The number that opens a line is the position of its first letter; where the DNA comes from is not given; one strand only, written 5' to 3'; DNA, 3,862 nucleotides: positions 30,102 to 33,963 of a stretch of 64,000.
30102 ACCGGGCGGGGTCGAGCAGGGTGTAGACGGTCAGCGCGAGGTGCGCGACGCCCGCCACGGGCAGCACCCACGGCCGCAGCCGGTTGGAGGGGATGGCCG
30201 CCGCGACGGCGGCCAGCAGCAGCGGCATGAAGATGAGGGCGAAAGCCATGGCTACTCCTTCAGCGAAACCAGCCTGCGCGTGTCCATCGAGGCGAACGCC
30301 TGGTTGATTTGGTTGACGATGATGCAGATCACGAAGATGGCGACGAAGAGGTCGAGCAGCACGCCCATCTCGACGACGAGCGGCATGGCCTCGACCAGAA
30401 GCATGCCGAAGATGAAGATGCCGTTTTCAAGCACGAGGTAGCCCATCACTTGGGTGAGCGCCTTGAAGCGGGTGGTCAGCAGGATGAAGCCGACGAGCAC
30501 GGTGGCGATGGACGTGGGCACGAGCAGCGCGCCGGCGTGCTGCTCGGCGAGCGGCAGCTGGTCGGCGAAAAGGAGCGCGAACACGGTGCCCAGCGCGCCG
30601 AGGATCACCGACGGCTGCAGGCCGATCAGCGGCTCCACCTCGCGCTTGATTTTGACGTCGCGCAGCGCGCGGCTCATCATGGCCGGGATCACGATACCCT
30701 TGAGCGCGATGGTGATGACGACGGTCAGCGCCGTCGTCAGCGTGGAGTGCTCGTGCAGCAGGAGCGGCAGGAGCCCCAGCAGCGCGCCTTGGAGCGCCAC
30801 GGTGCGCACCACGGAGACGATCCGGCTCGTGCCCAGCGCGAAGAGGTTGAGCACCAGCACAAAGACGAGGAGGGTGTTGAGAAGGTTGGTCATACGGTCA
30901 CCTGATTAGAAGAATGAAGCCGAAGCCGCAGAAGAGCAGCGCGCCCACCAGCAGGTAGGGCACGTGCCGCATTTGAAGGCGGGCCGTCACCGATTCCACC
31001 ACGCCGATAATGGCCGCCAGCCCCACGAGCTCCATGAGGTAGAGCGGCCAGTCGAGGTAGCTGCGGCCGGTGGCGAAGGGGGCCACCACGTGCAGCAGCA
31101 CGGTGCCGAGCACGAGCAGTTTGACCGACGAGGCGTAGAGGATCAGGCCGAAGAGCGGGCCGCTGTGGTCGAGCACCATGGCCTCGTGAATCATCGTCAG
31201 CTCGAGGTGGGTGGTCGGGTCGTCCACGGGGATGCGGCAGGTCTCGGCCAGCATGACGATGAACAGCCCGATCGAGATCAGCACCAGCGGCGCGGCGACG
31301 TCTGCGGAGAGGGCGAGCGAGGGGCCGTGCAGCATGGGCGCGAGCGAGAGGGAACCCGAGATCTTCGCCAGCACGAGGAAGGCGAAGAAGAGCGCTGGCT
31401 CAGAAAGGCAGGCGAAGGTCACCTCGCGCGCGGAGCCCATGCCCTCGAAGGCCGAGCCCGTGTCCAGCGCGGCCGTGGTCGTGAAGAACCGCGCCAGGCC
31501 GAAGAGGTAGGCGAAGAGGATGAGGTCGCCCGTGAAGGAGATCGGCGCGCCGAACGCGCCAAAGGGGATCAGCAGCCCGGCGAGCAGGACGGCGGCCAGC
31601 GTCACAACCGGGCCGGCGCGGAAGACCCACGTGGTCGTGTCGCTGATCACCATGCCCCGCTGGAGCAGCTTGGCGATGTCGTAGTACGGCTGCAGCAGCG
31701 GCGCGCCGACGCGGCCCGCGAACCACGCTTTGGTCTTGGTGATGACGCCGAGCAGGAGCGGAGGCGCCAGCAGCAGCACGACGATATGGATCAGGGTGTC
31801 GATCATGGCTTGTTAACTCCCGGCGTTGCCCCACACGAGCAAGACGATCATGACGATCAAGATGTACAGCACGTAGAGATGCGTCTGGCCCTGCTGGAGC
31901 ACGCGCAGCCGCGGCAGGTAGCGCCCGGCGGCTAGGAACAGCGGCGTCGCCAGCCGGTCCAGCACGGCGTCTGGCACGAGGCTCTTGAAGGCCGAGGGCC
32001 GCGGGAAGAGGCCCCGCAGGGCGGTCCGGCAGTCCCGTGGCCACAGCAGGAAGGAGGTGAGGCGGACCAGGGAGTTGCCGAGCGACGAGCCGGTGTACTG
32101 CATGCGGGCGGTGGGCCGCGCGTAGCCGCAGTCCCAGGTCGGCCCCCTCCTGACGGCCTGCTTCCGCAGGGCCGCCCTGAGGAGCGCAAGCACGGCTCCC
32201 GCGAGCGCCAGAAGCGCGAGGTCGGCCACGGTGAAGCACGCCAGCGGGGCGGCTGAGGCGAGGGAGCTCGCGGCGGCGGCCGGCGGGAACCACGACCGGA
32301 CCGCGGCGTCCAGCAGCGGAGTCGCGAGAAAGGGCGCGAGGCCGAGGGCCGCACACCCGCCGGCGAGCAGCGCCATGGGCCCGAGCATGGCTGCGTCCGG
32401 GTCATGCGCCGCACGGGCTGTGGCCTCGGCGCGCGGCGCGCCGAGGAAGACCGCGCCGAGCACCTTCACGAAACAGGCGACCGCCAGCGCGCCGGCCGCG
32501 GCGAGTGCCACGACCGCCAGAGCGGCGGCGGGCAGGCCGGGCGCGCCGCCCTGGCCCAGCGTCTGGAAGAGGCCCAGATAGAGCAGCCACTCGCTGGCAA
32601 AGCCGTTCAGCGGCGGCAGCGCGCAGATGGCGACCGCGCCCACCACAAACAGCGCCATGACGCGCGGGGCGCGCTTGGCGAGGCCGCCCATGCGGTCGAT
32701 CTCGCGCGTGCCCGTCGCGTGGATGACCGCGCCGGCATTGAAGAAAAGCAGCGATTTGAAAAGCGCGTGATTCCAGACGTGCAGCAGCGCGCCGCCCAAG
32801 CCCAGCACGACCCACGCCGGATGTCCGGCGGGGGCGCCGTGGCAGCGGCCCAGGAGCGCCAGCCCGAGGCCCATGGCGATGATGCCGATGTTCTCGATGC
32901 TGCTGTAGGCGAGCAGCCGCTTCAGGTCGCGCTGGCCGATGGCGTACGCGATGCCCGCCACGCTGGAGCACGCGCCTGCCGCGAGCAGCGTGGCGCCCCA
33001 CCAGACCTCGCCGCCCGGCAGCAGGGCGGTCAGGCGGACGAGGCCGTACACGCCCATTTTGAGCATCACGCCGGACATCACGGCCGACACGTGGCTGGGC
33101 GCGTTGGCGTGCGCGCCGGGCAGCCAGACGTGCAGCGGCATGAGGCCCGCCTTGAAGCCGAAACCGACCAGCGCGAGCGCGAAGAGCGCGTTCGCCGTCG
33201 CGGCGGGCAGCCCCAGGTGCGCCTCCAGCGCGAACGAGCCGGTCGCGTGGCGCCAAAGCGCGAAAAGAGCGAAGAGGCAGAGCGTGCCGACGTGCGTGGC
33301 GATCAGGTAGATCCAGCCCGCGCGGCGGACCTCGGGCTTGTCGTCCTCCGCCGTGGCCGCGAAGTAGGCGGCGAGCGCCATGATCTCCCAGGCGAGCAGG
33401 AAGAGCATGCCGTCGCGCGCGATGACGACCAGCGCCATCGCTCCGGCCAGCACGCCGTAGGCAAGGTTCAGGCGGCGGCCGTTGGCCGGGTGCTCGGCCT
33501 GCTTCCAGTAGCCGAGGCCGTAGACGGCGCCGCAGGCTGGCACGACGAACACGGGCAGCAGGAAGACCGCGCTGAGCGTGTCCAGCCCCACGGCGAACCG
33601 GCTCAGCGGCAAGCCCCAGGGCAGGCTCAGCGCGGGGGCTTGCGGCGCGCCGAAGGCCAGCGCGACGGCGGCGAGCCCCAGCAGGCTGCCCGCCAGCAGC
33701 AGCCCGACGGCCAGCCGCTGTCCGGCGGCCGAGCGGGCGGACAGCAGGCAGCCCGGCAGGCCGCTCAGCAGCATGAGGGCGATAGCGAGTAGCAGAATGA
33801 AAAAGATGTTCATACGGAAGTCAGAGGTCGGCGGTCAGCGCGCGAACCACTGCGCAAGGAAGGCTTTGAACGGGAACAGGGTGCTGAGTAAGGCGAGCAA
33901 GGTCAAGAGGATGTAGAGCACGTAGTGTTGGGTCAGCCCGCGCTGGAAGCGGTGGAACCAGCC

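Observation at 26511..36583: Ehr-type complex-I/hydrogenase-4-like membrane oxidoreductase operon whose 'large subunit' has lost the NiFe cysteines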

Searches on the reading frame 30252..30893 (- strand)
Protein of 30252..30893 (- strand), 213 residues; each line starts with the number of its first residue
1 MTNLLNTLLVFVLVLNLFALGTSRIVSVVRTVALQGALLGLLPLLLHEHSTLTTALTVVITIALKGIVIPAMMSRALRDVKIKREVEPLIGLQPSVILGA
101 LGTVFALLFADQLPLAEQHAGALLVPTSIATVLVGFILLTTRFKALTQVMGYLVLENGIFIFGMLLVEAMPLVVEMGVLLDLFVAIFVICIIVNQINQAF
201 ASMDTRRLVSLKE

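Call 5: search_protein_families(library=pfam, proteins=[window:30252-30893:-], max_evalue=0.01)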
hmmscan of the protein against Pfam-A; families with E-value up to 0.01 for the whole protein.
window:30252-30893:- (213 aa): 0 families

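Call 6: search_protein_families(library=ncbifam, proteins=[window:30252-30893:-], max_evalue=0.01)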
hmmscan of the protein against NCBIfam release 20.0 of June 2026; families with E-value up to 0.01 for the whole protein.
window:30252-30893:- (213 aa): 1 family
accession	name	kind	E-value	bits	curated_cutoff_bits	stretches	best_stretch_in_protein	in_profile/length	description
NF008556.0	PRK11492.1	equivalog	9.3e-19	68.1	136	1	2-212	4-215/216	hydrogenase 4 membrane subunit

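Call 79: search_solved_structures(query=window:30252-30893:-, max_evalue=1, show_alignments=1)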
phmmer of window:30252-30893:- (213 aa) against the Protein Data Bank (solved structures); distinct sequences matched with E-value up to 1: 0.

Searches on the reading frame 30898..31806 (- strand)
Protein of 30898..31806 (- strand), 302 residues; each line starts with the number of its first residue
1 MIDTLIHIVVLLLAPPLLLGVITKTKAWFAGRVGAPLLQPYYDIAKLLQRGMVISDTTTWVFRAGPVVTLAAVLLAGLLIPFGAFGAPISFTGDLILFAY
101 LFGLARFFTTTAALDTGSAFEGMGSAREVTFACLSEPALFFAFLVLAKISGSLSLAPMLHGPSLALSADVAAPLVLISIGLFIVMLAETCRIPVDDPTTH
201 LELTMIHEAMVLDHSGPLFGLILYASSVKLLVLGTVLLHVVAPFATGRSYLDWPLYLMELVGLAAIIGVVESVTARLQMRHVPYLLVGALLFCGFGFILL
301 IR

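Call 5: search_protein_families(library=pfam, proteins=[window:30898-31806:-], max_evalue=0.01)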
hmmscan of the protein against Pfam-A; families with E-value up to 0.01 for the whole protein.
window:30898-31806:- (302 aa): 1 family
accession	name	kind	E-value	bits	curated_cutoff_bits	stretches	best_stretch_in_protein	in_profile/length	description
PF00146.26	NADHdh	-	1.1e-30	107.5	27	1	5-300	4-296/298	NADH dehydrogenase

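Call 6: search_protein_families(library=ncbifam, proteins=[window:30898-31806:-], max_evalue=0.01)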
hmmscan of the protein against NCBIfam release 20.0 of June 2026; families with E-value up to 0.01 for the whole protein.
window:30898-31806:- (302 aa): 5 families
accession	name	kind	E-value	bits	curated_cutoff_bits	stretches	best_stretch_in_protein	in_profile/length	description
NF004741.0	PRK06076.1-2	equivalog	3.6e-08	33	305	1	31-237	62-263/337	NADH-quinone oxidoreductase subunit NuoH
NF004744.0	PRK06076.1-5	equivalog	9.4e-07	28.3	542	1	31-249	69-281/372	NADH-quinone oxidoreductase subunit NuoH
NF004742.0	PRK06076.1-3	equivalog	4.9e-06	26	531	1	31-236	60-272/356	NADH-quinone oxidoreductase subunit NuoH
NF004745.0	PRK06076.1-6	equivalog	2.7e-05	23.6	450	1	36-236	57-260/341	NADH-quinone oxidoreductase subunit NuoH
NF004740.0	PRK06076.1-1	equivalog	0.00022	20.8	399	1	37-238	57-253/325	NADH-quinone oxidoreductase subunit NuoH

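Call 78: search_solved_structures(query=window:30898-31806:-, max_evalue=0.001, show_alignments=2)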
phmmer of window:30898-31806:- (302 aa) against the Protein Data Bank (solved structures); distinct sequences matched with E-value up to 0.001: 13.
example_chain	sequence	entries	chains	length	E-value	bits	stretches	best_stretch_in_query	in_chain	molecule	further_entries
7z0s_D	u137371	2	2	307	1.1e-29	107.3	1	4-300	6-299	Formate hydrogenlyase subunit 4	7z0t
6cfw_M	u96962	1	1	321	2.7e-19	73.2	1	5-249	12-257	Mbh13 NADH dehydrogenase subunit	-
6u8y_M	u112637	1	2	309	1e-07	35.2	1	7-202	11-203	NADH dehydrogenase subunit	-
7zm7_1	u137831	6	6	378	1.1e-05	28.6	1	36-236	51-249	NADH-ubiquinone oxidoreductase chain 1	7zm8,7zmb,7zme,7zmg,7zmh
8e73_1M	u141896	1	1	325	1.3e-05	28.3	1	5-229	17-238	Nad1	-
6x89_1M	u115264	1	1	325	1.4e-05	28.2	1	5-231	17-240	NU1M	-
9grx_A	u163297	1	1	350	1.6e-05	28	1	20-235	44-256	NAD(P)H-quinone oxidoreductase subunit 1, chloroplastic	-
7ar7_H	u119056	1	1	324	4.4e-05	26.6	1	5-231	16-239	NADH-ubiquinone oxidoreductase chain 1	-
7aqq_H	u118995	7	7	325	4.4e-05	26.5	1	5-231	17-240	NADH-ubiquinone oxidoreductase chain 1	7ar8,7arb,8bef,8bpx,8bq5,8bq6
7eu3_A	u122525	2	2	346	9.3e-05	25.5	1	14-235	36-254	NAD(P)H-quinone oxidoreductase subunit 1, chloroplastic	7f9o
7wff_A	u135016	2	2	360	0.00017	24.6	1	9-234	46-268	NAD(P)H-quinone oxidoreductase subunit 1, chloroplastic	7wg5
6nbq_A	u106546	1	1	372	0.00029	23.9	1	31-247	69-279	NdhA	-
6hum_A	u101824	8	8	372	0.0004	23.4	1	31-247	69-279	NAD(P)H-quinone oxidoreductase subunit 1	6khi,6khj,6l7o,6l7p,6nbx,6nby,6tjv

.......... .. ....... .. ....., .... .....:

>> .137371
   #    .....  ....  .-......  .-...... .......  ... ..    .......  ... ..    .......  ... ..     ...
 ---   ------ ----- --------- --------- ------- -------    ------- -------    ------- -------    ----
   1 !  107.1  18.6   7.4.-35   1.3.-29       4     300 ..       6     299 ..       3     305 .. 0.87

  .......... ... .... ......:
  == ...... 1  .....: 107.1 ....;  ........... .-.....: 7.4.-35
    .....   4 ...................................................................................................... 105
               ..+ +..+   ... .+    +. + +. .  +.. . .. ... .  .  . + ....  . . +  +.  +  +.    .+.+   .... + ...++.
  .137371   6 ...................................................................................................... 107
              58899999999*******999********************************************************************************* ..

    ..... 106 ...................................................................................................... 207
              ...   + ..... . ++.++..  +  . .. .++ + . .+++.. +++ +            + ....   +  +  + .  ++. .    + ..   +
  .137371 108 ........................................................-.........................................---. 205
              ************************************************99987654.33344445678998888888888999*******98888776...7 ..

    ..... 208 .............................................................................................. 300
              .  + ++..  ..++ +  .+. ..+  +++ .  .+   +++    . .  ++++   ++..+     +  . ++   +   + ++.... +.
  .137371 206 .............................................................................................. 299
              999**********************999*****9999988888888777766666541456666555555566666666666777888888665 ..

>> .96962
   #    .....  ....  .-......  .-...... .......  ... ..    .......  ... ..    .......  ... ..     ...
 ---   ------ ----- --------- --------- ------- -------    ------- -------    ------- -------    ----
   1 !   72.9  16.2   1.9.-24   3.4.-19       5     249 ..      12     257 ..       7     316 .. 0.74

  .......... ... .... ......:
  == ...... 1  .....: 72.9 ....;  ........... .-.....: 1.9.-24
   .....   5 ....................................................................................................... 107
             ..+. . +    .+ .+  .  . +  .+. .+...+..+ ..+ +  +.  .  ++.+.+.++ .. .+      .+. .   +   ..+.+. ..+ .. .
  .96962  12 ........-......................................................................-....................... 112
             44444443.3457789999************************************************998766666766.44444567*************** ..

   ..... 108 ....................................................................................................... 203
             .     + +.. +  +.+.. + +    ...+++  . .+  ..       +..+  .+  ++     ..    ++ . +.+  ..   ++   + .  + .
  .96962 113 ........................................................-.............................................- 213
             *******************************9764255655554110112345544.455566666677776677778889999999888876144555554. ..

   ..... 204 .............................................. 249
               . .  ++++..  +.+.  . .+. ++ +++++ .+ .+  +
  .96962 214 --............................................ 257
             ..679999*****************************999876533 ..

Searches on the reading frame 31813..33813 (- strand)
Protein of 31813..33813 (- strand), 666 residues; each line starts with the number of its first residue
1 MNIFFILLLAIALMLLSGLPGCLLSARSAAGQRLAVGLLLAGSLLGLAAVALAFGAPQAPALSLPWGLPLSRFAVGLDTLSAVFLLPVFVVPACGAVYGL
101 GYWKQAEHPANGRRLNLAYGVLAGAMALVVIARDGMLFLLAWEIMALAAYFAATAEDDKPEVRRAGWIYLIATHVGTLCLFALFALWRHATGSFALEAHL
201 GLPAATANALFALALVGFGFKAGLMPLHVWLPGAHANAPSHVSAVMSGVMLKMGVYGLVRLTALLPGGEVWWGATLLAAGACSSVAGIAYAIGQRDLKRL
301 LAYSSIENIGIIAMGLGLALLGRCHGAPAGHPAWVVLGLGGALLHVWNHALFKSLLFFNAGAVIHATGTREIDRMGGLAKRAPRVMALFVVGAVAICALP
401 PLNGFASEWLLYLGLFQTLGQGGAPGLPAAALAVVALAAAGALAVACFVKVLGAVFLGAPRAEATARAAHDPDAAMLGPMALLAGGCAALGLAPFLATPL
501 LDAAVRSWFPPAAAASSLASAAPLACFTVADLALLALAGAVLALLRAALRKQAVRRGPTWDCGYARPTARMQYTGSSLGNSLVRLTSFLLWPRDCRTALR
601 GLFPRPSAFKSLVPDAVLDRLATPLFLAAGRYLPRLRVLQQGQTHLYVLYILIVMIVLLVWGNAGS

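Call 5: search_protein_families(library=pfam, proteins=[window:31813-33813:-], max_evalue=0.01)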
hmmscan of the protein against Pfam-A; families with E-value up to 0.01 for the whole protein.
window:31813-33813:- (666 aa): 1 family
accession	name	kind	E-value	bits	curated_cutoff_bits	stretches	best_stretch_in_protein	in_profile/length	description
PF00361.26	Proton_antipo_M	-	1e-47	163.2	21.5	1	133-417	2-277/294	NADH:quinone oxidoreductase/Mrp antiporter, TM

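Call 6: search_protein_families(library=ncbifam, proteins=[window:31813-33813:-], max_evalue=0.01)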
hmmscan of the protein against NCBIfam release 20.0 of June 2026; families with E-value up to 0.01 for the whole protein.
window:31813-33813:- (666 aa): 74 families (the best 25 are shown)
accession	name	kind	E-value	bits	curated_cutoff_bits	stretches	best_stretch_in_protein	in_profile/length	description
NF005086.0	PRK06521.1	equivalog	3.8e-164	547.8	667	1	6-660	7-665/669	hydrogenase 4 subunit B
NF006418.0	PRK08667.1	equivalog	1e-123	414.2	794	1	6-659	5-637/644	hydrogenase membrane subunit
NF005958.0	PRK08042.1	equivalog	8.8e-74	249.4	727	1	59-566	55-541/608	formate hydrogenlyase subunit 3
NF006240.0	PRK08376.1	subfamily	8.3e-67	226.2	662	1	35-497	45-495/521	putative monovalent cation/H+ antiporter subunit D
NF006419.0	PRK08668.1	equivalog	9.7e-57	193.1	617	1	115-502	102-475/613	NADH dehydrogenase subunit M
TIGR01972.1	NDH_I_M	subfamily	6.9e-56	189.9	263.8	1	72-507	71-481/486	NADH-quinone oxidoreductase subunit M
NF009310.0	PRK12668.1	equivalog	8.7e-56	189.9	564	1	74-660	63-582/584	Na(+)/H(+) antiporter subunit D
NF005097.0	PRK06525.1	equivalog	1.8e-53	181.9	430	1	70-483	67-464/480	hydrogenase 4 subunit D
NF009288.0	PRK12648.1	equivalog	8.6e-53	179.7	1104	1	8-542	4-518/954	monovalent cation/H+ antiporter subunit A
TIGR00940.1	2a6301s01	subfamily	2.8e-49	168.1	920.45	1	72-507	68-503/793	monovalent cation:proton antiporter subunit A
NF009287.0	PRK12647.1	equivalog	7.1e-47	160.4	937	1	72-521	69-494/773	putative monovalent cation/H+ antiporter subunit A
NF009285.0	PRK12645.1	equivalog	7.6e-47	160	1028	1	72-514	71-514/804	Na+/H+ antiporter subunit A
NF009212.0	PRK12561.1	subfamily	1.2e-42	146.3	645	1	120-503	121-490/531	NAD(P)H-quinone oxidoreductase subunit 4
NF005044.0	PRK06458.1-4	equivalog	1.6e-42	146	610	1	76-492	71-477/531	hydrogenase 4 subunit F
NF009308.0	PRK12665.1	equivalog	2.9e-42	144.9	585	1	66-473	68-455/531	Na+/H+ antiporter subunit D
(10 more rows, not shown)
